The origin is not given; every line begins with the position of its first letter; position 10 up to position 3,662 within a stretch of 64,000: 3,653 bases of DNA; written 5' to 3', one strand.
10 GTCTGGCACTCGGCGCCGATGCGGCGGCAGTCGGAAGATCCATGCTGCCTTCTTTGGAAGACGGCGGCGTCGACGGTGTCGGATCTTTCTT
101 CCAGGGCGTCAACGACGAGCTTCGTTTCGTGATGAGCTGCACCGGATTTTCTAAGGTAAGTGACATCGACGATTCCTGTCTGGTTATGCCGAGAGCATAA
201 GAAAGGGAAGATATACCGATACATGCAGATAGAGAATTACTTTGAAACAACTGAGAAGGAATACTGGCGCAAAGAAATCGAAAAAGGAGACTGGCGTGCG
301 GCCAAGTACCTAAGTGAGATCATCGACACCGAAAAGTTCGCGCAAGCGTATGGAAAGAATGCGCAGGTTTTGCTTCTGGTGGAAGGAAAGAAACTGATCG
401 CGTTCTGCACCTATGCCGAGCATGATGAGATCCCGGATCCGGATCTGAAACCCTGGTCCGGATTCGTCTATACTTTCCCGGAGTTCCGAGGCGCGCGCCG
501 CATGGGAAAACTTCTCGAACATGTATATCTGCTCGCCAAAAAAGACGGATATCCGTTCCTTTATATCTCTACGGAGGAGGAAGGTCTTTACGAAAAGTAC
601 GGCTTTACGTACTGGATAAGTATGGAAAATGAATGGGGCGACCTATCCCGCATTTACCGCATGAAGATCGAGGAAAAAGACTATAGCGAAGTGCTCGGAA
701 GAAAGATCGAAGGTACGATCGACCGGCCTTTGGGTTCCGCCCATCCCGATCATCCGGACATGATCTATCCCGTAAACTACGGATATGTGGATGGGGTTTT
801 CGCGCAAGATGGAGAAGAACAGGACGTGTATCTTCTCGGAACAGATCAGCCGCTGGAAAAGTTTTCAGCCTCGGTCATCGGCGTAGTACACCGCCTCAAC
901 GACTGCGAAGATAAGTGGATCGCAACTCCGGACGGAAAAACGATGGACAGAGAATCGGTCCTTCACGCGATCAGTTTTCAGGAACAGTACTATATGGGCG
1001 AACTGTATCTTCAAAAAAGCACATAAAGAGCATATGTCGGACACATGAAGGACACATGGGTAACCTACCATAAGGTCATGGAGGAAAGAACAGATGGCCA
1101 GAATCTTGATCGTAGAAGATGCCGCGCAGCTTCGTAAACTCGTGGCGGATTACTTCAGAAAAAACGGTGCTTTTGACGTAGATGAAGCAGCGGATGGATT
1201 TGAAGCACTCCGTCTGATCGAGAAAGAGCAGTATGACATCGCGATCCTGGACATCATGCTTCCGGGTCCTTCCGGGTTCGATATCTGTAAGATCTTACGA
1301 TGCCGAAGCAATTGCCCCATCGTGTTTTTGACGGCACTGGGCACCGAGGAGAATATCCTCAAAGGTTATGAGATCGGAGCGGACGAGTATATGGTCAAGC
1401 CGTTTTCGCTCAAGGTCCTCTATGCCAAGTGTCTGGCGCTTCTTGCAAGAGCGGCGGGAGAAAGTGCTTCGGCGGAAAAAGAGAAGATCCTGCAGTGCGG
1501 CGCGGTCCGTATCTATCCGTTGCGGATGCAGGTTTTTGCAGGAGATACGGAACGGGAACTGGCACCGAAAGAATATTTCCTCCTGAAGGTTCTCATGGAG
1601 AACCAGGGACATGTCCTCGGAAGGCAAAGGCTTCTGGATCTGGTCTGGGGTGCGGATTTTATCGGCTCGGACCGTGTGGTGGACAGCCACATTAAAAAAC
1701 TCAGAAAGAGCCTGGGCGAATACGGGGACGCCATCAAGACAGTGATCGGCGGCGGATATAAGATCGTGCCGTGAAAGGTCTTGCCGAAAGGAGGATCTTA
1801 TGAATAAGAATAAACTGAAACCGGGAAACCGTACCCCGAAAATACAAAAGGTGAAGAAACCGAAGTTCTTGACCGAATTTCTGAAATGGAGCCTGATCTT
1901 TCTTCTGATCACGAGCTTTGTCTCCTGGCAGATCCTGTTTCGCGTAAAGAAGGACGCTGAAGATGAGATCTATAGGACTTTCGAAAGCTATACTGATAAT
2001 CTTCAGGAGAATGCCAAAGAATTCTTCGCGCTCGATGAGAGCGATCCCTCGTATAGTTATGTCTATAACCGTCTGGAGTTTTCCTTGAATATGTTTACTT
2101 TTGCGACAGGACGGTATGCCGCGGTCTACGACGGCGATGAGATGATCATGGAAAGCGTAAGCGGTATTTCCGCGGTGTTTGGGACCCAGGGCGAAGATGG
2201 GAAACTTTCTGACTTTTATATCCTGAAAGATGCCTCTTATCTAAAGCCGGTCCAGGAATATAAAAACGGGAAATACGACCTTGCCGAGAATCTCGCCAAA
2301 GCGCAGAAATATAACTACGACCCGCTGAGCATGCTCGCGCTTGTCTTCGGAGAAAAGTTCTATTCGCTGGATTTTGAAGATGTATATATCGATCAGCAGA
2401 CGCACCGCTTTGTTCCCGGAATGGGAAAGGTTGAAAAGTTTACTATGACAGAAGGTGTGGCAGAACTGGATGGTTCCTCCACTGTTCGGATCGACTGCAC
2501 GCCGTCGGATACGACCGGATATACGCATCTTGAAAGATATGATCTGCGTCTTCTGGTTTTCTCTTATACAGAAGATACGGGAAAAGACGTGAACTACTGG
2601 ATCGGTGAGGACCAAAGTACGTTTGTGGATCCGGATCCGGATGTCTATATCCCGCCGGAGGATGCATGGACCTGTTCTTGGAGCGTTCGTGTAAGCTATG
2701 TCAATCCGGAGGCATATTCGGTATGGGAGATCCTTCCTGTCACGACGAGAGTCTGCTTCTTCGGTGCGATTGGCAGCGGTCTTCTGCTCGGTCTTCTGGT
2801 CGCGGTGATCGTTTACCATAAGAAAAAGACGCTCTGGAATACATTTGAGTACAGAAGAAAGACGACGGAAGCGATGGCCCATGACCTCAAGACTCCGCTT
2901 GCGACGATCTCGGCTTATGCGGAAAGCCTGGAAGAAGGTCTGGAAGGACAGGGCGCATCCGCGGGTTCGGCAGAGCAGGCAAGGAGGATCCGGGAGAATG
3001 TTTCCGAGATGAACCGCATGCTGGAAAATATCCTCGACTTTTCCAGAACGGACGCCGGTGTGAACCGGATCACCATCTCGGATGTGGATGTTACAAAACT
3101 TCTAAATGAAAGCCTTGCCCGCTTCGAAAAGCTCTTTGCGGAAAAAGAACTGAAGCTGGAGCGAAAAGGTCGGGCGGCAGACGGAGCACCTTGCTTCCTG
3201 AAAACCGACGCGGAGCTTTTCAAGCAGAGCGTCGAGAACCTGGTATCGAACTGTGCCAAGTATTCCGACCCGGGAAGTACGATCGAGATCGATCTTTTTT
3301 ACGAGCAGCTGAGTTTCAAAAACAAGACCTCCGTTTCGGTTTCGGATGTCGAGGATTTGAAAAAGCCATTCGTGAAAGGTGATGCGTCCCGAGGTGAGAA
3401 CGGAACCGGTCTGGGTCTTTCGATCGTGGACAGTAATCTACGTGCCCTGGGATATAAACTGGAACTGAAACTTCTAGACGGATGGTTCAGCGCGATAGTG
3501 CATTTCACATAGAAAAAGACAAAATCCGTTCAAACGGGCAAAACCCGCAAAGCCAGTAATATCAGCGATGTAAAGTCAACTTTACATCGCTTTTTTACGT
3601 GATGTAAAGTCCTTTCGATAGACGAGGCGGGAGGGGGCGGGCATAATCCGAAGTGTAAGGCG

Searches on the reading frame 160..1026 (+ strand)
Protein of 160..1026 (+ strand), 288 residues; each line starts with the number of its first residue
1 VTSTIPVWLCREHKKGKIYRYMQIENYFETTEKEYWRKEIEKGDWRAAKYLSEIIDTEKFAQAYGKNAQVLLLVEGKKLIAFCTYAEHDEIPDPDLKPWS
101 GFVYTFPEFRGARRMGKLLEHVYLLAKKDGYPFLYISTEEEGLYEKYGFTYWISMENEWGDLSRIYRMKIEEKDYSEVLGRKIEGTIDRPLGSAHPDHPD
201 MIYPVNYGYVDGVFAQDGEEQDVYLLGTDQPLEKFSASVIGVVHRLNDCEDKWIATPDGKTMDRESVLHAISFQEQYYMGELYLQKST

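Call 61: search_protein_families(library=pfam, proteins=[window:160-1026:+], max_evalue=0.00001)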
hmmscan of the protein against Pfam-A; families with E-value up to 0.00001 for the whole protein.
window:160-1026:+ (288 aa): 1 family
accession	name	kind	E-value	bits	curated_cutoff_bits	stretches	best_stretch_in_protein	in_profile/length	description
PF13508.13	Acetyltransf_7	-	5.2e-06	27.2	27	1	67-150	2-83/84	Acetyltransferase (GNAT) domain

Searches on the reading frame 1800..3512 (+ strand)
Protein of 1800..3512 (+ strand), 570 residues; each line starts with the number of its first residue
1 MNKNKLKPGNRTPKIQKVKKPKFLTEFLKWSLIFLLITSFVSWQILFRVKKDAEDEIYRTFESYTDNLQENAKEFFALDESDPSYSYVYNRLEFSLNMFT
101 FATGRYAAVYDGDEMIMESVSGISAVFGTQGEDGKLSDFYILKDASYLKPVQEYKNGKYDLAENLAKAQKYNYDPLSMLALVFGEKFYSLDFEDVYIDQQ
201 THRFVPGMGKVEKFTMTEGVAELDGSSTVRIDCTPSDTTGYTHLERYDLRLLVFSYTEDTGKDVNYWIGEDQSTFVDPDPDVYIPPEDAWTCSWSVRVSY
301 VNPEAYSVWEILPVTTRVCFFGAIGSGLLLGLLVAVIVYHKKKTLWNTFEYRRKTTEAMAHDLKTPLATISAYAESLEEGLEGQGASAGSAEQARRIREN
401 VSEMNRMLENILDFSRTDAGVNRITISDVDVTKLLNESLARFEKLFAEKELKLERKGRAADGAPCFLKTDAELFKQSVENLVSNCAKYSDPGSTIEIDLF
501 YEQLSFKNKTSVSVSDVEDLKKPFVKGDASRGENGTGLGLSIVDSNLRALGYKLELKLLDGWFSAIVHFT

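Call 61: search_protein_families(library=pfam, proteins=[window:1800-3512:+], max_evalue=0.00001)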
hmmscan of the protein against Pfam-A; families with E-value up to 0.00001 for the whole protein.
window:1800-3512:+ (570 aa): 2 families
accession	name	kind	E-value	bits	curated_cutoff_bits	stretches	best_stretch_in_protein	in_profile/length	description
PF00512.31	HisKA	-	2.3e-14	53.6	26.9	1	352-420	2-66/66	His Kinase A (phospho-acceptor) domain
PF02518.31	HATPase_c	-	1.2e-08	35.8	26.4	1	470-555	2-92/111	Histidine kinase-, DNA gyrase B-, and HSP90-like ATPase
